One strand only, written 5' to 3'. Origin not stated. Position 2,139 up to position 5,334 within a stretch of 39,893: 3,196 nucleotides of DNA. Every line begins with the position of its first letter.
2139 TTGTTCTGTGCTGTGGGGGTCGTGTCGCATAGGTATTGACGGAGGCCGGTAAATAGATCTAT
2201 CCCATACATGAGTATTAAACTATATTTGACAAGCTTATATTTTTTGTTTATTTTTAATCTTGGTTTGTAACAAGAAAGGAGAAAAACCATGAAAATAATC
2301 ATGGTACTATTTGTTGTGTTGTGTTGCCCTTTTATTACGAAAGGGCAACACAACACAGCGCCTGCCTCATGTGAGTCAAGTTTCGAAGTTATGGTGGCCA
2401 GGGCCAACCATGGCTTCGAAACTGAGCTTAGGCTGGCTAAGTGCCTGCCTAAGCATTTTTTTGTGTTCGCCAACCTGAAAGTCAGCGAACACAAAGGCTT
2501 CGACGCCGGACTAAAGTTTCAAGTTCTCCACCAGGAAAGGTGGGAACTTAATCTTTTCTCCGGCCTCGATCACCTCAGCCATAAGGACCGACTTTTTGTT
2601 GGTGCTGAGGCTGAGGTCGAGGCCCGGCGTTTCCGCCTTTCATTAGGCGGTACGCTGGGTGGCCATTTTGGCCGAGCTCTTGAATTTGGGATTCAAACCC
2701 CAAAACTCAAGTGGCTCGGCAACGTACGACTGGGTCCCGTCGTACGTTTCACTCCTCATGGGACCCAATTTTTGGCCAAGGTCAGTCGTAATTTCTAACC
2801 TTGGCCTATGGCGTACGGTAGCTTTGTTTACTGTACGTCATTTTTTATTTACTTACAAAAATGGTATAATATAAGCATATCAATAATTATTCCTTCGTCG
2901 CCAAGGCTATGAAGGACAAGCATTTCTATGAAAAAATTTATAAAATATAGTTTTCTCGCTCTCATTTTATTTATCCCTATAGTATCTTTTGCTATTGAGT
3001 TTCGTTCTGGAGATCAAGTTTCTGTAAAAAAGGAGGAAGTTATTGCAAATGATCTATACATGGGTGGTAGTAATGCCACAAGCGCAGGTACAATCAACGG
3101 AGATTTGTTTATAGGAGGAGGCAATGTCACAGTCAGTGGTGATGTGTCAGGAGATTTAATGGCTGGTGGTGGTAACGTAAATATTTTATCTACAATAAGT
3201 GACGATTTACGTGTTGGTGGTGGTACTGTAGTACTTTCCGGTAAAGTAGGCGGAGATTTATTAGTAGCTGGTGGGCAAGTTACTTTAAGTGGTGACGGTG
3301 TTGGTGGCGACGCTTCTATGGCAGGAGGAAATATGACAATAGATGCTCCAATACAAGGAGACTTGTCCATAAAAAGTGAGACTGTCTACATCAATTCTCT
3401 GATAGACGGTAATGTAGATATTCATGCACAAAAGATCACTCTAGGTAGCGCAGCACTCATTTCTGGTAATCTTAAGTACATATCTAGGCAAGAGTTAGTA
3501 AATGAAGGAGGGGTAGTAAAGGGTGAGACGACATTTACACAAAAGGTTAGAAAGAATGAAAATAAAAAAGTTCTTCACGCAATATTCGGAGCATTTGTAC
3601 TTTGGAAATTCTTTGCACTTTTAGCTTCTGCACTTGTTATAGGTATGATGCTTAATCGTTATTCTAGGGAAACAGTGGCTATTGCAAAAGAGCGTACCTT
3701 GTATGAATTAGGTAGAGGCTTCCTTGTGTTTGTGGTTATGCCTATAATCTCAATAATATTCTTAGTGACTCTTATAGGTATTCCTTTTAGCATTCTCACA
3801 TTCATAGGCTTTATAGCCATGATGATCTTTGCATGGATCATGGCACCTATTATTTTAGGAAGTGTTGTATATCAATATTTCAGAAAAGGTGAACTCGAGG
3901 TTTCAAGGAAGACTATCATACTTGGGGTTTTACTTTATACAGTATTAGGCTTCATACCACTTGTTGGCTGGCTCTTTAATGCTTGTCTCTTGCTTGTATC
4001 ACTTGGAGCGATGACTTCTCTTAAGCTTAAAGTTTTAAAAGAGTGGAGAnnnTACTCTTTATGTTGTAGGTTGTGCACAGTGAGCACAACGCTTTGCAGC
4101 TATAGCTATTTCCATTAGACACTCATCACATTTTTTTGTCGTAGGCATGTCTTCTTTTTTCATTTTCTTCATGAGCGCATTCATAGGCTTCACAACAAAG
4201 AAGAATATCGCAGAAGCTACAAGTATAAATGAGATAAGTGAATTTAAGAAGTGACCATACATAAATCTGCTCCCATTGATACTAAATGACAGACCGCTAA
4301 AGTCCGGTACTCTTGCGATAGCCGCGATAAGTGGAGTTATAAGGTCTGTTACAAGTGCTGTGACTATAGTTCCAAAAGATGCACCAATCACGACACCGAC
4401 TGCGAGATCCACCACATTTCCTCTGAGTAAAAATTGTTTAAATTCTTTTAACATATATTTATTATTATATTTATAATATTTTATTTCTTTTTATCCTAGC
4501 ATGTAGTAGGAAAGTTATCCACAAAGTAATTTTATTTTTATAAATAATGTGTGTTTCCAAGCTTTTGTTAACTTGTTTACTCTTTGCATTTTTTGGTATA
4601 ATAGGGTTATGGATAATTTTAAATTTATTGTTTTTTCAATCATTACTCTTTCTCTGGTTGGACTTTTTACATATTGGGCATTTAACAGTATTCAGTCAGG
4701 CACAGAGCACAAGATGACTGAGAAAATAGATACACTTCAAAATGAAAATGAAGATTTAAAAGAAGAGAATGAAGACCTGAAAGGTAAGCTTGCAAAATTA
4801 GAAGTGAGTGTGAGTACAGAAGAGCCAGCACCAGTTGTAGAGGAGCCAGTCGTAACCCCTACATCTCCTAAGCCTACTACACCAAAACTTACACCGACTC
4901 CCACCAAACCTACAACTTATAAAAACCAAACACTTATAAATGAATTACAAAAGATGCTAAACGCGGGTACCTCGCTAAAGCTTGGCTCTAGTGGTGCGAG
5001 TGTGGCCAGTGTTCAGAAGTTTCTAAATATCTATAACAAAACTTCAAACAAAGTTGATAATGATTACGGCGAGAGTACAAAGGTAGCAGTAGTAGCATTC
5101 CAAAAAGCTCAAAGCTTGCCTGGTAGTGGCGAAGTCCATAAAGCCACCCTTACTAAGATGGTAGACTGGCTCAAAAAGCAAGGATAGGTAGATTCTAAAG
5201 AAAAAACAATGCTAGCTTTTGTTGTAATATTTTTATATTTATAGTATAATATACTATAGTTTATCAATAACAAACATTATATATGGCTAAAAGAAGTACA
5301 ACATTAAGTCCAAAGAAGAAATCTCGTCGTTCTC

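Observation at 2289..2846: GC-rich 0.55-kb module tiled end to end with strong stem-loops: large structured RNA or palindrome-built foreign gene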

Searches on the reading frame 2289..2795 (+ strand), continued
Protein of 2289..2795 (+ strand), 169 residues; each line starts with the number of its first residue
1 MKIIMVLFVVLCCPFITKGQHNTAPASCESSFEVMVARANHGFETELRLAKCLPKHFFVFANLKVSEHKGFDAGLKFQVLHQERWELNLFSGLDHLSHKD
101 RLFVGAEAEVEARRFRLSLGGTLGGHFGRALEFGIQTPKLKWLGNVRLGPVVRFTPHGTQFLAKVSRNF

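Call 77: find_homologous_proteins(query=A5, max_evalue=10)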
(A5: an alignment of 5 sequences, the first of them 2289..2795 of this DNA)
Query A5 (5 sequences) (169 aa, profile of the alignment): 5 proteins with E <= 10 among 6302 candidates.
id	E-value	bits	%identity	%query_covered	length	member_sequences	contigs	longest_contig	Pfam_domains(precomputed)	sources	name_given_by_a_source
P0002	6.3e-88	311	51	99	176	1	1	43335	-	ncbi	-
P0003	2.4e-87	309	52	95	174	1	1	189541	-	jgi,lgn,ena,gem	-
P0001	1.1e-78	281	99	100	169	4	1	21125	-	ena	-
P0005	1.1e-74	268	39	93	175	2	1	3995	-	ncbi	-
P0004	4.6e-65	236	49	78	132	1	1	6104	-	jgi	-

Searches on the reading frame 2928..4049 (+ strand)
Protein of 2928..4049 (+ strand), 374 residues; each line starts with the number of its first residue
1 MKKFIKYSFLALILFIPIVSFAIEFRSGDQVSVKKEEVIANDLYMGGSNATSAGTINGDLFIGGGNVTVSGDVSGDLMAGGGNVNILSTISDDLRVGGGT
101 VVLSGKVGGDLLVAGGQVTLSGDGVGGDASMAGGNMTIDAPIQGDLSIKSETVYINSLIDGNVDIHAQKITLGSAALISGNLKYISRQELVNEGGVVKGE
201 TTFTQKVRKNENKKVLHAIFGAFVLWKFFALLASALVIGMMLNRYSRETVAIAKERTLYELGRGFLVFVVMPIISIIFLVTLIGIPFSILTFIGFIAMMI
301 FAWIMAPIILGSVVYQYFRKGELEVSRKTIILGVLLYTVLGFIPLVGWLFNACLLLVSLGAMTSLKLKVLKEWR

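Call 8: search_protein_families(library=pfam, proteins=[window:2928-4049:+], max_evalue=1)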
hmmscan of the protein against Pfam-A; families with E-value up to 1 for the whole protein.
window:2928-4049:+ (374 aa): 1 family
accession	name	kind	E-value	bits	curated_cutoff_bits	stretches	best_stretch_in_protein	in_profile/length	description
PF06749.17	DUF1218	-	0.34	11.8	25.3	1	203-249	21-66/95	Protein of unknown function (DUF1218)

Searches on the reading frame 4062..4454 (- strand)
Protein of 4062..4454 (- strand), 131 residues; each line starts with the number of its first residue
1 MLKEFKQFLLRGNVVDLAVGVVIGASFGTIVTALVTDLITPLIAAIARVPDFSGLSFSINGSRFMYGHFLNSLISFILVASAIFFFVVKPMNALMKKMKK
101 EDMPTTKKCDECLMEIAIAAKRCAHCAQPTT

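Call 84: search_protein_families(library=pfam, proteins=[window:4062-4454:-], max_evalue=0.001)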
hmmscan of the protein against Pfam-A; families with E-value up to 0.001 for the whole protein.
window:4062-4454:- (131 aa): 1 family
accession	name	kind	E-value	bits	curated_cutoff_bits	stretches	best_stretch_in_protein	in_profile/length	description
PF01741.23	MscL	-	3.9e-36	124.5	27.4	1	1-117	1-119/123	Large-conductance mechanosensitive channel, MscL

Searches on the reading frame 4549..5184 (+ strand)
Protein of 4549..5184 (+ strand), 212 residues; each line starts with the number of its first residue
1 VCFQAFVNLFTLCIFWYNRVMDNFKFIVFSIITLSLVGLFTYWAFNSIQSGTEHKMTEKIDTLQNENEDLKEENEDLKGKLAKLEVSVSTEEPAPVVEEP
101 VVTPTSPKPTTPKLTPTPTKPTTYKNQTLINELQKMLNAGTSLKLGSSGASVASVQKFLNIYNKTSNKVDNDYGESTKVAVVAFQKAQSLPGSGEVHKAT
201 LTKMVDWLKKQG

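Call 84: search_protein_families(library=pfam, proteins=[window:4549-5184:+], max_evalue=0.001)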
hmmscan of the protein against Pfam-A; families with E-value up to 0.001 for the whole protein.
window:4549-5184:+ (212 aa): 3 families
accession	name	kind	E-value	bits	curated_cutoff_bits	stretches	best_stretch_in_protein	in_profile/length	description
PF01471.23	PG_binding_1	-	1e-10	42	23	1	148-204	1-57/57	Putative peptidoglycan binding domain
PF04977.20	DivIC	-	0.00052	20.2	28.9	1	53-85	19-51/80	Septum formation initiator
PF06005.17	ZapB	-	0.00076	20.3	31.5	0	55-89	15-49/71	Cell division protein ZapB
